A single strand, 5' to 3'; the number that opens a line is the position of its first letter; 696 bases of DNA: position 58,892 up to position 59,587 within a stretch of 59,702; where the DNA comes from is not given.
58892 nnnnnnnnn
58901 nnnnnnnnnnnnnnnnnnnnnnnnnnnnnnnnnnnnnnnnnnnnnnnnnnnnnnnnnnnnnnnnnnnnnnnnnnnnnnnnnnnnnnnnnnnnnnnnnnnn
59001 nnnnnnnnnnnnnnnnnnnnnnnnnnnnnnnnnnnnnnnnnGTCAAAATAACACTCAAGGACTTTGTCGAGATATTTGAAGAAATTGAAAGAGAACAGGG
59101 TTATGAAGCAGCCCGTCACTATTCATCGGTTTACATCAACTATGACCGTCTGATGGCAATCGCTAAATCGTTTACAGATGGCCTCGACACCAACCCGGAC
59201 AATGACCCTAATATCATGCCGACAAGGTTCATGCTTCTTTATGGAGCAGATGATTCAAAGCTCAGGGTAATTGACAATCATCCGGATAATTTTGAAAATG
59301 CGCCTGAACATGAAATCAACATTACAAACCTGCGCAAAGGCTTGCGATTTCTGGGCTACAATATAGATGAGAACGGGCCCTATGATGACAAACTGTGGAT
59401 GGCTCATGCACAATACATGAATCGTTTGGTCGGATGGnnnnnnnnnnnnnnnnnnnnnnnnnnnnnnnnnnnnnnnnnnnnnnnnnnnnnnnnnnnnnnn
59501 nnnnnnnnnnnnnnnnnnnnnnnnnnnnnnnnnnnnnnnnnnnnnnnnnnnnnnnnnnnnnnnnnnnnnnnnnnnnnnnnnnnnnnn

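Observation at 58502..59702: Unlisted open-ended ORF: PAAR fused to a Gly-rich linker, a PG-binding-like segment and LysM; orphan specialised effector candidate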

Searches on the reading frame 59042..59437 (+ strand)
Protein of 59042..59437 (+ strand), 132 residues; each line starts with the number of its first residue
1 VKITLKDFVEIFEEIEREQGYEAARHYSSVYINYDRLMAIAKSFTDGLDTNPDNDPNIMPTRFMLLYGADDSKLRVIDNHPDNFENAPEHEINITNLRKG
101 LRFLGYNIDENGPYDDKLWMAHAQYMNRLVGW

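Call 50: search_protein_representatives(alignment_id=A3)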
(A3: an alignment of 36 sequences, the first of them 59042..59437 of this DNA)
Query: 36 sequences, 131 profile positions. Proteins with E-value up to 0.001 (for the whole library): 101; up to 1e-10: 75; up to 1e-30: 34. The best 101 are listed.
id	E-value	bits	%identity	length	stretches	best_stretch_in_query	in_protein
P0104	1.4e-59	216.0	-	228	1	1-127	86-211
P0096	8.8e-59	213.4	-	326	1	2-127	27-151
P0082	9.4e-57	206.8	-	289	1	2-127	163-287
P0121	3.3e-56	205.0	-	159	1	2-127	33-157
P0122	1.3e-55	203.1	-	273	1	2-128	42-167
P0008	7.4e-55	200.7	-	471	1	2-129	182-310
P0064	1.6e-54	199.6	-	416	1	2-130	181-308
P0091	6.6e-54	197.6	-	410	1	2-129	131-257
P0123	5.4e-53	194.7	-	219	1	1-129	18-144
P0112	7.5e-53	194.2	-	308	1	2-129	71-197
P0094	3.0e-52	192.2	-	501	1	2-129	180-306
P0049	8.2e-52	190.8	-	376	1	2-128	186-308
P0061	3.5e-51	188.8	-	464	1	2-129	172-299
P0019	6.3e-51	188.0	-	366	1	2-130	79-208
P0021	8.4e-51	187.6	-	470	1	2-129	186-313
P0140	8.1e-20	87.3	-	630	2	2-108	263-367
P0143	7.4e-19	84.2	-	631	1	2-105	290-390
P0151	5.5e-16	74.9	-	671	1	2-107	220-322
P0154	9.5e-15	70.9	-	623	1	2-127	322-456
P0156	1.5e-14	70.3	-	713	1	2-105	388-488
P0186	3.8e-07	46.4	-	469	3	89-126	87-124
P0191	4.4e-06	42.9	-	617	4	89-126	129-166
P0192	2.0e-05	40.8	-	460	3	89-127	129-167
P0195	4.8e-05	39.6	-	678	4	92-128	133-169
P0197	3.5e-04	36.8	-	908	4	90-127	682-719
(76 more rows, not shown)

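Call 51: search_protein_families(library=pfam, proteins=[P0186, P0191, P0192, P0195, P0197, P0140, P0143, P0151, P0154, P0156], max_evalue=0.01)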
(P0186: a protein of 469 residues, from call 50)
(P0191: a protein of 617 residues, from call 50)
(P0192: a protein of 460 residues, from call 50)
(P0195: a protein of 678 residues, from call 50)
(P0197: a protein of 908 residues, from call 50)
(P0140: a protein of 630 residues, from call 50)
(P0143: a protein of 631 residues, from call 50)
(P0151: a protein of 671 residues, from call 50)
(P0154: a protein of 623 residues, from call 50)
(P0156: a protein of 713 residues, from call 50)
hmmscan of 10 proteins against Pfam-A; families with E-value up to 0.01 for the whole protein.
P0186 (469 aa): 5 families
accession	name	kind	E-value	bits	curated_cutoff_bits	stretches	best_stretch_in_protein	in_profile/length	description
PF01471.23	PG_binding_1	-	4.1e-28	97.8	23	3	409-451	3-46/57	Putative peptidoglycan binding domain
PF08823.16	PG_binding_2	-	7.4e-10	39.4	21.1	0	412-446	19-54/74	Putative peptidoglycan binding domain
PF24738.1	DUF7689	-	6.9e-07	30.4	22.6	0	77-139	24-87/118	Domain of unknown function (DUF7689)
PF09374.15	PG_binding_3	-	3.2e-05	24.5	24.6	0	94-129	6-43/76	Predicted Peptidoglycan domain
PF09286.16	Pro-kuma_activ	-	0.0055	17.4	23.5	0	433-459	61-87/143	Pro-kumamolisin, activation domain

P0191 (617 aa): 8 families
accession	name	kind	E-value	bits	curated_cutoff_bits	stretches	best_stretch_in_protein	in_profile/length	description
PF01471.23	PG_binding_1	-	7.6e-39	132.2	23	4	131-172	3-45/57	Putative peptidoglycan binding domain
PF08823.16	PG_binding_2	-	8e-15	55.3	21.1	1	131-177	16-63/74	Putative peptidoglycan binding domain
PF09374.15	PG_binding_3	-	1.4e-05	25.6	24.6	0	400-444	2-48/76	Predicted Peptidoglycan domain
PF24738.1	DUF7689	-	6.7e-05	24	22.6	0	122-182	27-88/118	Domain of unknown function (DUF7689)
PF08868.15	YugN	-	0.00077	19.9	25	0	397-425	9-37/130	YugN-like family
PF24806.1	DUF7706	-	0.00079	19.9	27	0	131-146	46-61/63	Family of unknown function (DUF7706)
PF17140.10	DUF5113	-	0.00095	19.6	27.1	0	139-190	10-62/161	Domain of unknown function (DUF5113)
PF17814.7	LisH_TPL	-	0.0033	17.5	30.7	0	429-444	9-24/31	LisH-like dimerisation domain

P0192 (460 aa): 3 families
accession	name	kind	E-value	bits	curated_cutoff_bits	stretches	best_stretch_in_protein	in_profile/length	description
PF01471.23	PG_binding_1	-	2.7e-24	85.5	23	3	132-173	4-46/57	Putative peptidoglycan binding domain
PF08823.16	PG_binding_2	-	2.4e-09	37.7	21.1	1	133-187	18-74/74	Putative peptidoglycan binding domain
PF06744.18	IcmF_C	-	0.0074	16.9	26.7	0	156-194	43-81/106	Type VI secretion protein IcmF C2-like domain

P0195 (678 aa): 9 families
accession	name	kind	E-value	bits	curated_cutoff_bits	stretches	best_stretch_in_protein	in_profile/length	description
PF01471.23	PG_binding_1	-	6.5e-35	119.6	23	4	132-170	3-42/57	Putative peptidoglycan binding domain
PF08823.16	PG_binding_2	-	3.8e-11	43.5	21.1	0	468-503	14-50/74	Putative peptidoglycan binding domain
PF09374.15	PG_binding_3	-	1.6e-08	35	24.6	0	133-163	2-32/76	Predicted Peptidoglycan domain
PF07862.16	Nif11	-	6.3e-07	30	23.8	0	580-626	2-45/48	Nif11 domain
PF00789.26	UBX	-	0.00017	22.1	21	0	176-205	12-41/82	UBX domain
PF21175.2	RecR_C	-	0.00085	19.2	22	0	373-382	9-18/24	RecR, C-terminal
PF02828.21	L27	-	0.0018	18.4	22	0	600-618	11-29/53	L27 domain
PF06744.18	IcmF_C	-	0.0063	17.1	26.7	0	343-380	42-79/106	Type VI secretion protein IcmF C2-like domain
PF19622.4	DUF6127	-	0.0092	16.5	27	0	315-331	27-43/63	Family of unknown function (DUF6127)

P0197 (908 aa): 5 families
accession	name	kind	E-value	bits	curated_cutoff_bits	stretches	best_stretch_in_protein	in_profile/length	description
PF01471.23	PG_binding_1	-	1.2e-61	205.2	23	4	160-213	1-55/57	Putative peptidoglycan binding domain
PF08239.17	SH3_3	-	4.3e-33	113.7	27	4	410-460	2-54/54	Bacterial SH3 domain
PF06347.19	SH3_4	-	8.2e-17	61.2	24.1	1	496-543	4-52/56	Bacterial SH3 domain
PF09374.15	PG_binding_3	-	1.5e-12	48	24.6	1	82-114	3-36/76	Predicted Peptidoglycan domain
PF08823.16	PG_binding_2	-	5.6e-11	43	21.1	0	685-718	18-52/74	Putative peptidoglycan binding domain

P0140 (630 aa): 1 family
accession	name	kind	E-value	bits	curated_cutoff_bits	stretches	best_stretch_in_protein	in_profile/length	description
PF01476.26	LysM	-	2.3e-05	24.7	20.9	1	445-491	1-43/43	LysM domain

P0143 (631 aa): 1 family
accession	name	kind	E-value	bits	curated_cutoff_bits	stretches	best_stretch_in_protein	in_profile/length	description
PF01476.26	LysM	-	1.9e-09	37.8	20.9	1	447-493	1-43/43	LysM domain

P0151 (671 aa): 3 families
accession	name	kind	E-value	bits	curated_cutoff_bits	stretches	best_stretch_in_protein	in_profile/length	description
PF01476.26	LysM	-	1.8e-06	28.3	20.9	1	382-428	1-43/43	LysM domain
PF03036.21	Perilipin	-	0.0042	16.6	33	1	6-100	258-354/403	Perilipin family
PF05008.21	V-SNARE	-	0.0056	17.5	25.9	0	4-83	11-88/92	Vesicle transport v-SNARE protein N-terminus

P0154 (623 aa): 3 families
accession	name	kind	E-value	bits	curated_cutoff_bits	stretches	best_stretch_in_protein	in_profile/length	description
PF05488.18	PAAR_motif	-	1.1e-07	32.4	27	1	1-46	7-52/70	PAAR motif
PF01476.26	LysM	-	5.1e-07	30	20.9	1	476-523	1-43/43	LysM domain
PF13620.12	CarboxypepD_reg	-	0.0025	18.6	32.3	0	271-300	27-56/82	Carboxypeptidase regulatory-like domain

P0156 (713 aa): 1 family
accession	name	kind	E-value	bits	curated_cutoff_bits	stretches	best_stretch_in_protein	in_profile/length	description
PF05488.18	PAAR_motif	-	3.8e-14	53.1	27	2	10-46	3-38/70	PAAR motif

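Call 89: search_protein_families(library=pfam, alignment_id=A3, max_evalue=1)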
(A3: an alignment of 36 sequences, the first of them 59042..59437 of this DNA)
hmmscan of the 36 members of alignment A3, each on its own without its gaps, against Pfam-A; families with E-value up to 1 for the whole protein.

A. member 1, window:59042-59437:+ (132 aa): 0 families

B. families by the number of members that match (of 36 scanned): 11 families
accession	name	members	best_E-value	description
PF01471.23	PG_binding_1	3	0.0034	Putative peptidoglycan binding domain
PF08823.16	PG_binding_2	2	0.097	Putative peptidoglycan binding domain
PF01612.26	DNA_pol_A_exo1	1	0.015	3'-5' exonuclease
PF13272.11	Holin_2-3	1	0.031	Putative 2/3 transmembrane domain holin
PF12486.13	VasL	1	0.052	Type VI secretion system, EvfB, or VasL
PF05000.22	RNA_pol_Rpb1_4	1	0.073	RNA polymerase Rpb1, domain 4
PF17411.7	SmaI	1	0.1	Type II site-specific deoxyribonuclease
PF21428.2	Gp7_helical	1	0.11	Baseplate wedge protein gp7, helical domain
PF06983.19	3-dmu-9_3-mt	1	0.13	3-demethylubiquinone-9 3-methyltransferase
PF03448.22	MgtE_N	1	0.14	MgtE intracellular N domain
PF01777.24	Ribosomal_L27e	1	0.19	Ribosomal L27e protein family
